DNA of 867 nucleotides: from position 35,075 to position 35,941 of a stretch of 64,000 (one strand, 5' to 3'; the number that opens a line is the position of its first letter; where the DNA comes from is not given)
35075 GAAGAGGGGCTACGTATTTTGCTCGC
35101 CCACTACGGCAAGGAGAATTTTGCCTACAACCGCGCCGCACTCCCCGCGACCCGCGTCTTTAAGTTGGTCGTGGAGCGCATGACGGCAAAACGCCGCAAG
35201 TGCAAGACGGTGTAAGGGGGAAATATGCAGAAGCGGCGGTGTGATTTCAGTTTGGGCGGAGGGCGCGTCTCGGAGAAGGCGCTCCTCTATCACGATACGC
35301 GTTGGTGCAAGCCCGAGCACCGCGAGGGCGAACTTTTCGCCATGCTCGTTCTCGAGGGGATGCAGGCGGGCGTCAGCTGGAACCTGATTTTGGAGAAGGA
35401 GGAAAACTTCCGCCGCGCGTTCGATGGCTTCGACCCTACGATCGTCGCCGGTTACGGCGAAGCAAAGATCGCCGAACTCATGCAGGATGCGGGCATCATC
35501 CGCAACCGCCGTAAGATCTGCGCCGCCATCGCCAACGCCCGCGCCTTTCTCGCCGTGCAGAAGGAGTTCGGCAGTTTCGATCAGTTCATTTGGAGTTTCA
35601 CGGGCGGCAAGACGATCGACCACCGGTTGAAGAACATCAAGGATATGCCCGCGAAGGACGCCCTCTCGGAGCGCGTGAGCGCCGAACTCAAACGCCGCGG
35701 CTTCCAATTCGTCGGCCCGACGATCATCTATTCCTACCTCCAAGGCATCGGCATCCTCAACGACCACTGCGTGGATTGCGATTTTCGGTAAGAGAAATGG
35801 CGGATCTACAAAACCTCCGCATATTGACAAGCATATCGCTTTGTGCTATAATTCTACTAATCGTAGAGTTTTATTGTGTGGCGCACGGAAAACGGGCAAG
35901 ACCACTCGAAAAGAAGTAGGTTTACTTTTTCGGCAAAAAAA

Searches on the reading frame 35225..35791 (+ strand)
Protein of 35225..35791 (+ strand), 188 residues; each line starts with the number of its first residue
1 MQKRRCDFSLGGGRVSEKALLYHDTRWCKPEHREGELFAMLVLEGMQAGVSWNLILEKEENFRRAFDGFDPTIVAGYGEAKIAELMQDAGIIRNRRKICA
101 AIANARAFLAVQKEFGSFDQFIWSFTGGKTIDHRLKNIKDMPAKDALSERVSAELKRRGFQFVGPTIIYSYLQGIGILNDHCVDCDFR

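Call 43: find_encoding_contigs(protein=window:35225-35791:+, flank=6000, max_places=8)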
Protein window:35225-35791:+ (188 aa): 5 contigs read that carry it; 1 place shown.
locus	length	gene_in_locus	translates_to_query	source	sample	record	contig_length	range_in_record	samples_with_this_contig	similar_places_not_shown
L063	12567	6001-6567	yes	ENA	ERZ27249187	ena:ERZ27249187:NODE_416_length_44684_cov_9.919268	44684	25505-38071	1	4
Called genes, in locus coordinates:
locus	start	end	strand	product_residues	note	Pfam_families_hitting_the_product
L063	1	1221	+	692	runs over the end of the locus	PF12437:GSIII_N, PF00120:Gln-synt_C, PF18318:Gln-synt_C-ter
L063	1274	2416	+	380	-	-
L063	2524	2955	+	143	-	PF22769:DCD, PF00692:dUTPase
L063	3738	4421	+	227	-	PF02390:Methyltransf_4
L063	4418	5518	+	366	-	PF00465:Fe-ADH, PF13685:Fe-ADH_2, PF25137:ADH_Fe_C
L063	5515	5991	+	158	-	PF12900:Pyridox_ox_2, PF01243:PNPOx_N (weak)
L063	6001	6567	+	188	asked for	PF03352:Adenine_glyco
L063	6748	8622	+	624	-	PF01381:HTH_3, PF07022:Phage_CI_repr (weak), PF12844:HTH_19, PF13560:HTH_31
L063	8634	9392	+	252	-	-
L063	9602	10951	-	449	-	PF18073:Zn_ribbon_LapB, PF13481:AAA_25, PF03796:DnaB_C (weak), PF06745:ATPase, PF13191:AAA_16 (weak), PF23442:DUF7125, PF13541:ChlI (weak), PF05362:Lon_C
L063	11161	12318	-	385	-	PF01128:IspD, PF12804:NTP_transf_3, PF02542:YgbB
